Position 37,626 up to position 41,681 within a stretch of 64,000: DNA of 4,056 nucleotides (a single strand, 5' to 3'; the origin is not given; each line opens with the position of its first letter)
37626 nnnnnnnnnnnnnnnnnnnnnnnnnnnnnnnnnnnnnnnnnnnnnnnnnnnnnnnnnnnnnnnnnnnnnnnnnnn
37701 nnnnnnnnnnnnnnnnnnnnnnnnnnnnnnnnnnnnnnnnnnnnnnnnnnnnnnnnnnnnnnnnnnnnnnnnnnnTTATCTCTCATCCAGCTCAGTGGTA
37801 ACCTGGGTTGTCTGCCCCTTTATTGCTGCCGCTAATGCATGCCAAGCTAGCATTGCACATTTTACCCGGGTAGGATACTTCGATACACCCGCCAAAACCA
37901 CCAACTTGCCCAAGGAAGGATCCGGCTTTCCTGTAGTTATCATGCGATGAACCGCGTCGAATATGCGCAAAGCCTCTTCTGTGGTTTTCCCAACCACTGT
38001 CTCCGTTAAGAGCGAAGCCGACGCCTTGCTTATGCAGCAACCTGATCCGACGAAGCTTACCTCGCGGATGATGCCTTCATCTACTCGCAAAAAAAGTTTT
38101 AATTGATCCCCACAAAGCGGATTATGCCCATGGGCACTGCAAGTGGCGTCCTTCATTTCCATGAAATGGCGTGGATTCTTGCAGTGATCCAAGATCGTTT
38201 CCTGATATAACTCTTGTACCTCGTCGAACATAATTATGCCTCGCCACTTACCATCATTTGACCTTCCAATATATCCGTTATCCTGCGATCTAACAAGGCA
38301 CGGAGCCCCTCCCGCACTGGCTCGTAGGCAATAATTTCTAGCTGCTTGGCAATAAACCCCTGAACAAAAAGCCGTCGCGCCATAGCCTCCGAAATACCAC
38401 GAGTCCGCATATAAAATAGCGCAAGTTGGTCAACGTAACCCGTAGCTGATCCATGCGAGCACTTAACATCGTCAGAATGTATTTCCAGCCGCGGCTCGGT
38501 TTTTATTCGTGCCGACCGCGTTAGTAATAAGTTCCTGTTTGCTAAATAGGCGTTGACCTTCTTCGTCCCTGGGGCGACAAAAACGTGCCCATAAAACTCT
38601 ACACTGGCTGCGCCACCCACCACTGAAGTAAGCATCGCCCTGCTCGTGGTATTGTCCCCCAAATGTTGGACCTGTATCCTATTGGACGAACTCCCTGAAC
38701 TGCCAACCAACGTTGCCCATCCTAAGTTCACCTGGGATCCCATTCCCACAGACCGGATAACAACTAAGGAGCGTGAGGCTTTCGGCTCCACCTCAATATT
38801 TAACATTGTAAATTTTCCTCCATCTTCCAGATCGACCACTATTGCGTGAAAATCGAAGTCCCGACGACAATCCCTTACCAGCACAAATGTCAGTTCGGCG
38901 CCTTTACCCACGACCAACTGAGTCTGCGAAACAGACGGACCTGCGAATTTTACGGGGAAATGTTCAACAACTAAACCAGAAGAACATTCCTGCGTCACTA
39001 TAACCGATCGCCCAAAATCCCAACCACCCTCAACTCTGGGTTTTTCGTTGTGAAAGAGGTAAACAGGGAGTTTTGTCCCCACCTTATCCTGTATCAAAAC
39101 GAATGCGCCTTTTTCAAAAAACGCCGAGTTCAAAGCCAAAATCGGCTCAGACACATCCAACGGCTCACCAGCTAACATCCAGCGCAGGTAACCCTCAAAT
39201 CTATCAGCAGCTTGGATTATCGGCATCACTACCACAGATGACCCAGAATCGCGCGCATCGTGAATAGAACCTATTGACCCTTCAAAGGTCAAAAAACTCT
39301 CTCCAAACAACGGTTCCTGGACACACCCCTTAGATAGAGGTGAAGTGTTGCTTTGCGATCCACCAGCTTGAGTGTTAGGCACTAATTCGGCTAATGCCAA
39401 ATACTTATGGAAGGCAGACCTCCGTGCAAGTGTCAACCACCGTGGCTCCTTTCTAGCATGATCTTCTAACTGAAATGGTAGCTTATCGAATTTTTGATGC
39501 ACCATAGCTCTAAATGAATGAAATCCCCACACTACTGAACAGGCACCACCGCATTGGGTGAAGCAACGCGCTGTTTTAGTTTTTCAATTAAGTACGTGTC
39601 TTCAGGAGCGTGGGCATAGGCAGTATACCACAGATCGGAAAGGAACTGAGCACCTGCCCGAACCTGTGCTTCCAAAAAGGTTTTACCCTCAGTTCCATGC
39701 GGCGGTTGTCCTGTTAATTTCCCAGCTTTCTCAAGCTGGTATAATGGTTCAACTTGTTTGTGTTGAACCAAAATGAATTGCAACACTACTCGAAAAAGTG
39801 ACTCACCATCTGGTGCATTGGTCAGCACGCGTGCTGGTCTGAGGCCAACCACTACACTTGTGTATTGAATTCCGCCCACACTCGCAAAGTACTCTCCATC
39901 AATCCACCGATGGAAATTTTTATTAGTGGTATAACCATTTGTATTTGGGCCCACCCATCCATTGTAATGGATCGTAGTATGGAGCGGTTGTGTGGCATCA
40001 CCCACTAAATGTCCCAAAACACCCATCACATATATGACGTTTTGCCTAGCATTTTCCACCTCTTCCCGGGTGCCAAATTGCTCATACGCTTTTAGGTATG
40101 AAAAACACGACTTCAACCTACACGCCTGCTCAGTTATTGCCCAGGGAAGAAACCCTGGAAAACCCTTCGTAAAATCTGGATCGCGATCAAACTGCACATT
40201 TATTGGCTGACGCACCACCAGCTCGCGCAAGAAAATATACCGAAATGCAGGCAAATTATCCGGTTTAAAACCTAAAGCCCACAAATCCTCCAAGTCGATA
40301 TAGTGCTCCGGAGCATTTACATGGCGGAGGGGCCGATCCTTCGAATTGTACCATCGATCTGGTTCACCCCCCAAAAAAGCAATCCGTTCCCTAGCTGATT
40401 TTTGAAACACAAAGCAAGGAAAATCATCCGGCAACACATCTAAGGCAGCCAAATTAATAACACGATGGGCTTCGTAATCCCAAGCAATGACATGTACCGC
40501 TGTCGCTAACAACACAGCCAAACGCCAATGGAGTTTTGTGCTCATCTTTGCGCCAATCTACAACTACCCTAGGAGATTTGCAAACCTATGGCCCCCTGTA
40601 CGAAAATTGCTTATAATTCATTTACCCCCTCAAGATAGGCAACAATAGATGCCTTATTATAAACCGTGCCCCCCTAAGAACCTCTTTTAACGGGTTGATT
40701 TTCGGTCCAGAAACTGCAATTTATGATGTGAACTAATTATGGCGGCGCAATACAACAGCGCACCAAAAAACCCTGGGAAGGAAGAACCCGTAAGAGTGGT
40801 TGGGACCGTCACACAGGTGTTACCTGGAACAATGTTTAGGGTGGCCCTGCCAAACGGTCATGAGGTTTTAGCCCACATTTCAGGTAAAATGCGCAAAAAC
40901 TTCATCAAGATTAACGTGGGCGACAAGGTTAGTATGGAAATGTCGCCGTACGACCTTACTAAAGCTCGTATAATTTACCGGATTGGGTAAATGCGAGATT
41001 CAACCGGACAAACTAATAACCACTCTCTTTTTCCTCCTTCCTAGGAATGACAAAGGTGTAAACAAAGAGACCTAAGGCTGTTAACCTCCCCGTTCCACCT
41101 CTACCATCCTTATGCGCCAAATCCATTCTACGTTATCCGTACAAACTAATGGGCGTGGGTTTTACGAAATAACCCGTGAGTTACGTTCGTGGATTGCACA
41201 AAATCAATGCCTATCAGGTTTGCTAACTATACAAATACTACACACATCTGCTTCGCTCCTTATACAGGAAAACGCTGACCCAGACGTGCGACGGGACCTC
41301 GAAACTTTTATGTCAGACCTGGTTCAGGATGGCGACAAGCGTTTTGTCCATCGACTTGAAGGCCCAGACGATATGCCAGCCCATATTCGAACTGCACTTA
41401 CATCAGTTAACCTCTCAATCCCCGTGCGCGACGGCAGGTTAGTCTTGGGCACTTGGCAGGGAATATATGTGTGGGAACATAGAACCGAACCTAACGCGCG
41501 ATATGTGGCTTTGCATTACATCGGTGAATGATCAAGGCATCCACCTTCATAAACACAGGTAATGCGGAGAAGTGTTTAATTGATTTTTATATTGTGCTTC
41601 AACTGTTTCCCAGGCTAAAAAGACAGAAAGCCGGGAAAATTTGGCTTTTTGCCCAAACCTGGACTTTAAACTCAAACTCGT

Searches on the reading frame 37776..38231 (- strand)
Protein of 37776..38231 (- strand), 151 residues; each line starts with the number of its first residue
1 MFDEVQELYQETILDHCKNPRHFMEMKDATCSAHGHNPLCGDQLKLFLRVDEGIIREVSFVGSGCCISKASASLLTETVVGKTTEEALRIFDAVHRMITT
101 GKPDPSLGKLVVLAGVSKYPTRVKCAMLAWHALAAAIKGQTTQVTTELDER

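Call 71: search_protein_families(library=pfam, proteins=[window:37776-38231:-], max_evalue=0.0001)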
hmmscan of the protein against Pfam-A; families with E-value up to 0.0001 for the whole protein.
window:37776-38231:- (151 aa): 1 family
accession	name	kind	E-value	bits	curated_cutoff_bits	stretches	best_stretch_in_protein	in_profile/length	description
PF01592.21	NifU_N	-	7.6e-25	87.9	22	1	9-125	2-126/127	NifU-like N terminal domain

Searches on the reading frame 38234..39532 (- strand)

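Call 71: search_protein_families(library=pfam, proteins=[window:38234-39532:-], max_evalue=0.0001)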
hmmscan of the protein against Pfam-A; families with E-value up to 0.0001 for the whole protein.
window:38234-39532:- (432 aa): 1 family
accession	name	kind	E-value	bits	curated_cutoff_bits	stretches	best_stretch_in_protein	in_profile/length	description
PF01458.23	SUFBD_core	-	1.1e-46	159.7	27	1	172-393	10-232/232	SUF system FeS cluster assembly, SufBD core domain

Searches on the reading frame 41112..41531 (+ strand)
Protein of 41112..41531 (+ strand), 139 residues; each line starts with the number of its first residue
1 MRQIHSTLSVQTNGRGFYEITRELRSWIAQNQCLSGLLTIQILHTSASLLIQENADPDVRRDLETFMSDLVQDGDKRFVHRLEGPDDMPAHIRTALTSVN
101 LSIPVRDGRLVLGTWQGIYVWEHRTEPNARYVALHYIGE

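Call 71: search_protein_families(library=pfam, proteins=[window:41112-41531:+], max_evalue=0.0001)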
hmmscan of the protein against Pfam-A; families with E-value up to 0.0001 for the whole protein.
window:41112-41531:+ (139 aa): 1 family
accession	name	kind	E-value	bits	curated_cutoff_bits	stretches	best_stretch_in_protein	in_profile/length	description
PF01894.22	UPF0047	-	8.3e-37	126.4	27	1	19-134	1-115/117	Uncharacterised protein family UPF0047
